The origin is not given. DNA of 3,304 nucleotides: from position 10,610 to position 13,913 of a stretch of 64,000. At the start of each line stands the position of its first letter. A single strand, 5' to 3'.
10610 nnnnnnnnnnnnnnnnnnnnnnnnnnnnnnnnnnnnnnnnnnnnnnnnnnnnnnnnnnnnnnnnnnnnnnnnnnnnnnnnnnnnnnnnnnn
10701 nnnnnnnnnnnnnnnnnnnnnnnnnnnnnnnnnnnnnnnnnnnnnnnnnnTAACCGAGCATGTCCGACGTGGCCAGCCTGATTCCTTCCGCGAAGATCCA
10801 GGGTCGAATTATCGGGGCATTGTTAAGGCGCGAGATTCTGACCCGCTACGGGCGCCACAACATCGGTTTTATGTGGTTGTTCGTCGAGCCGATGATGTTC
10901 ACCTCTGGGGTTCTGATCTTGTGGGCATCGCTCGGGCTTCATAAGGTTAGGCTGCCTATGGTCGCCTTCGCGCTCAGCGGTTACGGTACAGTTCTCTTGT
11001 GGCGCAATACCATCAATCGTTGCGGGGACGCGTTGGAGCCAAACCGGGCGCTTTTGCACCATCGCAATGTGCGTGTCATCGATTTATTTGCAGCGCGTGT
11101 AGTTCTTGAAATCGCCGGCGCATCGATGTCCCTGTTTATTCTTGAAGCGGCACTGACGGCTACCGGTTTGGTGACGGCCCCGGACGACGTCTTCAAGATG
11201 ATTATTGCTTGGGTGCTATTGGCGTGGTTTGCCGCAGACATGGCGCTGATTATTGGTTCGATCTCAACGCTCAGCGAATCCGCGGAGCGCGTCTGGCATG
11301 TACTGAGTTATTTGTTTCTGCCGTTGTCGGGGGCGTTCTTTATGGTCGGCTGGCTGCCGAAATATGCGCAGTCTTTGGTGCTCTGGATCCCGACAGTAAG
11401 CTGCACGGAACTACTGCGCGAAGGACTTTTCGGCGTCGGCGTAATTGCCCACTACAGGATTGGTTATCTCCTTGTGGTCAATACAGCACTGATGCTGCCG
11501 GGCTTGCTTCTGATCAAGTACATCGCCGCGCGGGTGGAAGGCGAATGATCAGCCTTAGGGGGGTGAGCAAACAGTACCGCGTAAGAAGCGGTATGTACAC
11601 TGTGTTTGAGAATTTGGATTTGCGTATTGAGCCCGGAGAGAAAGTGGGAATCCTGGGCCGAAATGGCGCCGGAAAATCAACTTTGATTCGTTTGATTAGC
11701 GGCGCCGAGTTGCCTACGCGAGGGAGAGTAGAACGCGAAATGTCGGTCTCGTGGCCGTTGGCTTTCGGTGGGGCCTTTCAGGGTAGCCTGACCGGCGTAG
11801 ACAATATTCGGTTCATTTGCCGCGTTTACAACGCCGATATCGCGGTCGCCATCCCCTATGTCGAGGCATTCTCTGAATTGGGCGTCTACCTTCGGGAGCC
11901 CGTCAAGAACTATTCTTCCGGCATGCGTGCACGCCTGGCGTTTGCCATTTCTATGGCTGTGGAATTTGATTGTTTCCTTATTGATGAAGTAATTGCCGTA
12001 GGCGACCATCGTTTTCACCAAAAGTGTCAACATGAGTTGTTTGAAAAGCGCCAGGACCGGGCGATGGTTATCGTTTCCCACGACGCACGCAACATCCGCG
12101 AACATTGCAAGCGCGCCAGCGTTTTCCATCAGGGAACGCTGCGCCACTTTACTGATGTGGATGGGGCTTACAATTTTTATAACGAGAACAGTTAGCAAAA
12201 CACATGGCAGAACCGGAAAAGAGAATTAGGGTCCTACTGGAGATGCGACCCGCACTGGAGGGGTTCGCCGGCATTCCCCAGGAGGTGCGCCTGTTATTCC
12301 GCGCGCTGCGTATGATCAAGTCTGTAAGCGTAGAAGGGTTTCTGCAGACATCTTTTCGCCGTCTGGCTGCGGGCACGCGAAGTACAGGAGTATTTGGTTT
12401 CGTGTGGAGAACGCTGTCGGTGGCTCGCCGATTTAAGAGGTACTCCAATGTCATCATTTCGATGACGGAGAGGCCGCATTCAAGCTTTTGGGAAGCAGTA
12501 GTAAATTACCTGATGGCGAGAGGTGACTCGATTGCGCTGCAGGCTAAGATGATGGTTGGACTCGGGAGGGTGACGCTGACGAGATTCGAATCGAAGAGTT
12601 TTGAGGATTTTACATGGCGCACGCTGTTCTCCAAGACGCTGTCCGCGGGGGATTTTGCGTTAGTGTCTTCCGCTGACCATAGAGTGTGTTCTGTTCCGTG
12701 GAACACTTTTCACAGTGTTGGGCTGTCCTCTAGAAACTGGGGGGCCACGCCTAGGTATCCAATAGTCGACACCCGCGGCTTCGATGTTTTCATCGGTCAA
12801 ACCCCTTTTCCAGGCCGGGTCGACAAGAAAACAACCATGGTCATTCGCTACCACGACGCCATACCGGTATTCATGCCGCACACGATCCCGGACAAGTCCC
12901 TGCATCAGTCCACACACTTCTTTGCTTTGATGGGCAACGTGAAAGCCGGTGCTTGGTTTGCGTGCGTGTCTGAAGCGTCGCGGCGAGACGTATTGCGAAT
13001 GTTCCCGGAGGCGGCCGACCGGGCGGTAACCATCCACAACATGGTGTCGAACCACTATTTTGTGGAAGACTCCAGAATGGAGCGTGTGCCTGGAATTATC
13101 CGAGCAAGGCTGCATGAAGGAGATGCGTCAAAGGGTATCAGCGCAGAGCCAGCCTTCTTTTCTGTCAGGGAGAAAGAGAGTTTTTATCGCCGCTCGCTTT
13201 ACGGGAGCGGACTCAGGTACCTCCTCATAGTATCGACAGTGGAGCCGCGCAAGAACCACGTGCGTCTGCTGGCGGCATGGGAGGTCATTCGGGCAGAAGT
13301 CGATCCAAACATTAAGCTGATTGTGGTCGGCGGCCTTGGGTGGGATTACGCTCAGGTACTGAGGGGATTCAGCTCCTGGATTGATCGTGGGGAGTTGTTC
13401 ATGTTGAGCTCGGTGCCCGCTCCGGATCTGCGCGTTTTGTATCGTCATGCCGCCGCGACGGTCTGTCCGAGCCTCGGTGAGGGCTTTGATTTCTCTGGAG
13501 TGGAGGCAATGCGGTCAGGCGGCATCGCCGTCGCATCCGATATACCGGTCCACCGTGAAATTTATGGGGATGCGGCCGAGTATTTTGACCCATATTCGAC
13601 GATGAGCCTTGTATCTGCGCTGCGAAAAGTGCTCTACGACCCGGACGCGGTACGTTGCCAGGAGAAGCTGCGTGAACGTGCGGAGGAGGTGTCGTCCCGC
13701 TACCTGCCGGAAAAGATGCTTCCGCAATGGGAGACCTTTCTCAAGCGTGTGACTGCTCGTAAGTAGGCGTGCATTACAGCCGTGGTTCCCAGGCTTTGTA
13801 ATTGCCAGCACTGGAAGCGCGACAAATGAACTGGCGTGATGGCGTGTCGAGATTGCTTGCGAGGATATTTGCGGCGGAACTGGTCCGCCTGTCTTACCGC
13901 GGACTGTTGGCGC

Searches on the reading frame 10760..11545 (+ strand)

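Call 8: search_protein_families(library=pfam, proteins=[window:10760-11545:+], max_evalue=0.001)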
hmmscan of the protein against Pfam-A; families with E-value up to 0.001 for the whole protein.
window:10760-11545:+ (262 aa): 1 family
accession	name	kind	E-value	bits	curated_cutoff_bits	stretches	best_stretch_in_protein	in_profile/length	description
PF01061.29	ABC2_membrane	-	1e-06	28.9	26.9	1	18-224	3-211/211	ABC-2 type transporter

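Call 62: search_protein_families(library=ncbifam, proteins=[window:10760-11545:+], max_evalue=0.001)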
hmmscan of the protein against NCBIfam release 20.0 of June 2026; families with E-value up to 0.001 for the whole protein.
window:10760-11545:+ (262 aa): 2 families
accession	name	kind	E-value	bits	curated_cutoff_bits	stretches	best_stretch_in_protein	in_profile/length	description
NF050053.1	CapPschTportKpsM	equivalog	4.8e-20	72.6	300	1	17-254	4-249/257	capsule polysaccharide transporter KpsM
NF011723.0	PRK15176.1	equivalog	0.00073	19.4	297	0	17-251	20-255/264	Vi polysaccharide ABC transporter inner membrane protein VexB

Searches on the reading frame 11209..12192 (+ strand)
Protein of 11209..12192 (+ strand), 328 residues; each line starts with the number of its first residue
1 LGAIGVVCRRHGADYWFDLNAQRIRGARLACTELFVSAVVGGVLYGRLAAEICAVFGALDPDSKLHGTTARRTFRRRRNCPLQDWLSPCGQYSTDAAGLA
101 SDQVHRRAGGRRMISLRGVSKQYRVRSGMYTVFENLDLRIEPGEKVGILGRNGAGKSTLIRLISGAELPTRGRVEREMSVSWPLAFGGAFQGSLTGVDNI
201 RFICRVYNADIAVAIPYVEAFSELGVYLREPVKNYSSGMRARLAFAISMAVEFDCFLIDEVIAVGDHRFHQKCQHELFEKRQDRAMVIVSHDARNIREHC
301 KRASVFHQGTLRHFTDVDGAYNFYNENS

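Call 8: search_protein_families(library=pfam, proteins=[window:11209-12192:+], max_evalue=0.001)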
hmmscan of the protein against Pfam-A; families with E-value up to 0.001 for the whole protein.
window:11209-12192:+ (328 aa): 2 families
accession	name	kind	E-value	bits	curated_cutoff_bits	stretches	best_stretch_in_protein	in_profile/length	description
PF00005.33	ABC_tran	-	5e-17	63.2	25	1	134-261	2-135/137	ABC transporter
PF02463.25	SMC_N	-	0.00048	20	40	0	242-307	148-213/220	RecF/RecN/SMC N terminal domain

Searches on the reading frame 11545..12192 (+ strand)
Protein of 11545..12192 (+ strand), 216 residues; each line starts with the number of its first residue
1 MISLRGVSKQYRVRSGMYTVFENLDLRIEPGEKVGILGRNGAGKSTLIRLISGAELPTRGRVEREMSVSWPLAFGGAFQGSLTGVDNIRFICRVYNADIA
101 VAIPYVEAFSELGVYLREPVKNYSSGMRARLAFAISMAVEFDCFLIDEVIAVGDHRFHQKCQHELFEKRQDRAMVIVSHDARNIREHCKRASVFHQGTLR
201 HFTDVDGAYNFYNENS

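Call 62: search_protein_families(library=ncbifam, proteins=[window:11545-12192:+], max_evalue=0.001)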
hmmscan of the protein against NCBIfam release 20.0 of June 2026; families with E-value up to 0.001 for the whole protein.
window:11545-12192:+ (216 aa): 176 families (the best 25 are shown)
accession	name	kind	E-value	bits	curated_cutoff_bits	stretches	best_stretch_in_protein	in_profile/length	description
NF010066.0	PRK13546.1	equivalog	5.1e-43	147.3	320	1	19-213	38-235/264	teichoic acids export ABC transporter ATP-binding subunit TagH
NF010065.0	PRK13545.1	equivalog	1.2e-40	139.7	538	1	14-214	32-236/549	teichoic acids export protein ATP-binding subunit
NF050108.1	galactan_ABC_ATP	equivalog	9.6e-31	106.8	400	1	20-213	44-241/244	galactan export ABC transporter ATP-binding subunit Wzt/RfbE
NF011724.0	PRK15177.1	equivalog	1.2e-21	77.1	313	1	1-210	1-210/231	Vi polysaccharide ABC transporter ATP-binding protein VexC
NF007739.0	PRK10419.1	subfamily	3.5e-19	69.4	354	2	3-63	5-70/268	nickel ABC transporter ATP-binding protein NikE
NF000355.4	ribo_prot_ABC_F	equivalog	4.2e-19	68.8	380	1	10-202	7-195/499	ribosomal protection-like ABC-F family protein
TIGR03375.1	type_I_sec_LssB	subfamily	3.7e-18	65.2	693.1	1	2-62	466-524/696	type I secretion system permease/ATPase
TIGR02769.1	nickel_nikE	equivalog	4.2e-18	65.8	332.55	2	3-63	4-69/265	nickel import ATP-binding protein NikE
NF040873.1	AztA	equivalog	6.1e-18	65.1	220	2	18-67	5-54/191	zinc ABC transporter ATP-binding protein AztA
NF040933.2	ABC_arch_GlcV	equivalog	6.2e-18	64.8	450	2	2-62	3-63/357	glucose ABC transporter ATP-binding protein GlcV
TIGR04521.1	ECF_ATPase_2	equivalog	1.6e-17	63.6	330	2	2-63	1-63/279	energy-coupling factor transporter ATPase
TIGR02211.1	LolD_lipo_ex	equivalog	2.4e-17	63.2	307.75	1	2-63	2-63/221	lipoprotein-releasing ABC transporter ATP-binding protein LolD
TIGR01188.1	drrA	subfamily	6.8e-17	61.7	312.45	2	80-200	79-203/302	daunorubicin resistance ABC transporter, ATP-binding protein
TIGR01189.1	ccmA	equivalog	8.5e-17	61.5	131.6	1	12-185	7-191/198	heme ABC exporter ATP-binding protein CcmA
NF010061.0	PRK13538.1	equivalog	8.6e-17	61.3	195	1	15-181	15-193/211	cytochrome c biogenesis heme-transporting ATPase CcmA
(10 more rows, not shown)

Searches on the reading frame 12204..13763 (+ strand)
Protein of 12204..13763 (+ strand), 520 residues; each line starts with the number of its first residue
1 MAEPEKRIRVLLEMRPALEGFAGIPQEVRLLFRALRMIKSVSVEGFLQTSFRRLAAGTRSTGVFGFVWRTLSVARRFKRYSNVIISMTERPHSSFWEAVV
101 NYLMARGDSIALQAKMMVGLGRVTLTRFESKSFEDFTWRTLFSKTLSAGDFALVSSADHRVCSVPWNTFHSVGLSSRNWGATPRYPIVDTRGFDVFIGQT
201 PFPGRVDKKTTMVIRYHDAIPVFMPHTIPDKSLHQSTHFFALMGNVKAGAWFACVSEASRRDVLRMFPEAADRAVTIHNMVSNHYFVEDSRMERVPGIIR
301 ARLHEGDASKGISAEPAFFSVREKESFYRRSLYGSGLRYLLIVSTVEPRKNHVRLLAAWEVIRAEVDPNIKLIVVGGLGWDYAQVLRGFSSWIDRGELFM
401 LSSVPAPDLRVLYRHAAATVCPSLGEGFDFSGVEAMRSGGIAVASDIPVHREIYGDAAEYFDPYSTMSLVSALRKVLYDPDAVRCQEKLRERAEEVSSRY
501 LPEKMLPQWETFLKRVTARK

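Call 8: search_protein_families(library=pfam, proteins=[window:12204-13763:+], max_evalue=0.001)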
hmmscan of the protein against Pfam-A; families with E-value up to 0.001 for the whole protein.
window:12204-13763:+ (520 aa): 3 families
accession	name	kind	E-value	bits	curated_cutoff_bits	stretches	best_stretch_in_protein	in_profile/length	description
PF00534.26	Glycos_transf_1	-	1.6e-18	67.2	26.4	1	337-494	15-170/172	Glycosyl transferases group 1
PF13692.12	Glyco_trans_1_4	-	3.3e-13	50.6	27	1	339-478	3-141/142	Glycosyl transferases group 1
PF13439.12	Glyco_transf_4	-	0.00094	19.7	28.5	0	174-281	53-166/170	Glycosyltransferase Family 4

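Call 62: search_protein_families(library=ncbifam, proteins=[window:12204-13763:+], max_evalue=0.001)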
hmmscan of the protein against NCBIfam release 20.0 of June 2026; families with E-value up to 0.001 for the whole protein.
window:12204-13763:+ (520 aa): 2 families
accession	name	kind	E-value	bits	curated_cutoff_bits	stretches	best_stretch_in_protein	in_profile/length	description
TIGR04047.1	MSMEG_0565_glyc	hypoth_equivalog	6.4e-22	78.1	259.85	1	311-493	167-355/373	MSMEG_0565 family glycosyltransferase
TIGR02149.1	glgA_Coryne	subfamily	6e-07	28.9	302.4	1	398-495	265-372/391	glycogen synthase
